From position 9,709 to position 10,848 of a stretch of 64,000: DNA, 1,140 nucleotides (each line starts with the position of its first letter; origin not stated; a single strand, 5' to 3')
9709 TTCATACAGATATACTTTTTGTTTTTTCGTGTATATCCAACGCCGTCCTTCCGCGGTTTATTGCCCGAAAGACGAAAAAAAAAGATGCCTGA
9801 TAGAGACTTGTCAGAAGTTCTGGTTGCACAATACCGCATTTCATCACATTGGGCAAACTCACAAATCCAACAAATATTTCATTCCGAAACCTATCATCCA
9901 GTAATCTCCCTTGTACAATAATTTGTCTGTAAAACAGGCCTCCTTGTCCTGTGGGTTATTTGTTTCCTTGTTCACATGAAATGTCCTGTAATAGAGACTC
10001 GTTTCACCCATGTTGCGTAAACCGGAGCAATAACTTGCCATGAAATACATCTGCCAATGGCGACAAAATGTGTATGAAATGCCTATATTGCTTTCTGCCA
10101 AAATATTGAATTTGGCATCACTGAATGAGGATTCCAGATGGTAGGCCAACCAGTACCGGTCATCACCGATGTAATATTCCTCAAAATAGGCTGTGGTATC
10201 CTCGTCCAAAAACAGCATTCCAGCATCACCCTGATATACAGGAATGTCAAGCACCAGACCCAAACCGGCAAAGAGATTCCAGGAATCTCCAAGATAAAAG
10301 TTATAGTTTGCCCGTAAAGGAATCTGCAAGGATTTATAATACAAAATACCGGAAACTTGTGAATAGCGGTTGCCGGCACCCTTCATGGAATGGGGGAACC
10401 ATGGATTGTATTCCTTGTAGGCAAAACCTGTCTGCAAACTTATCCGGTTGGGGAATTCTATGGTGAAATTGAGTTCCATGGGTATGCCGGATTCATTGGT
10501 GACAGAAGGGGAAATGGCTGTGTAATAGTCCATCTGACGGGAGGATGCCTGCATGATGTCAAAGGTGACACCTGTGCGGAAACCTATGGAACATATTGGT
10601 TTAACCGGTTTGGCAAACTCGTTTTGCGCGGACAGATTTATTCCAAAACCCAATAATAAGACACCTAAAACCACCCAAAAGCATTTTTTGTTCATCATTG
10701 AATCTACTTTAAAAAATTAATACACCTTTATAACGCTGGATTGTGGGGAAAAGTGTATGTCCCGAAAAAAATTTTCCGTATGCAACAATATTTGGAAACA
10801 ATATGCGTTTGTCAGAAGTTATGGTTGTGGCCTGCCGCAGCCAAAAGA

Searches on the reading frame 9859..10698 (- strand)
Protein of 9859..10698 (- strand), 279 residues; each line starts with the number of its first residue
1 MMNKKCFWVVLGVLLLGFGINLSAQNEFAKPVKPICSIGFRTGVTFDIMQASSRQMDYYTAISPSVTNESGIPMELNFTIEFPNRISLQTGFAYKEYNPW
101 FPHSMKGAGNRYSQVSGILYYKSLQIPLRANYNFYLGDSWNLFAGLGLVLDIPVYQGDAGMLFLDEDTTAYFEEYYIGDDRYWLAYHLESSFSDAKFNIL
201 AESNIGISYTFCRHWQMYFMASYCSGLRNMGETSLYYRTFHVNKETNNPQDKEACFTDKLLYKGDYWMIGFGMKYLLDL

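Call 34: search_protein_families(library=pfam, proteins=[window:9859-10698:-], max_evalue=0.001)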
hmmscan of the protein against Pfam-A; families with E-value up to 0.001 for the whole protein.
window:9859-10698:- (279 aa): 1 family
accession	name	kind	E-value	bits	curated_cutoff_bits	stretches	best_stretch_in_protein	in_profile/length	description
PF13505.12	OMP_b-brl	-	0.00079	20.1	28.7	0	90-242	47-169/175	Outer membrane protein beta-barrel domain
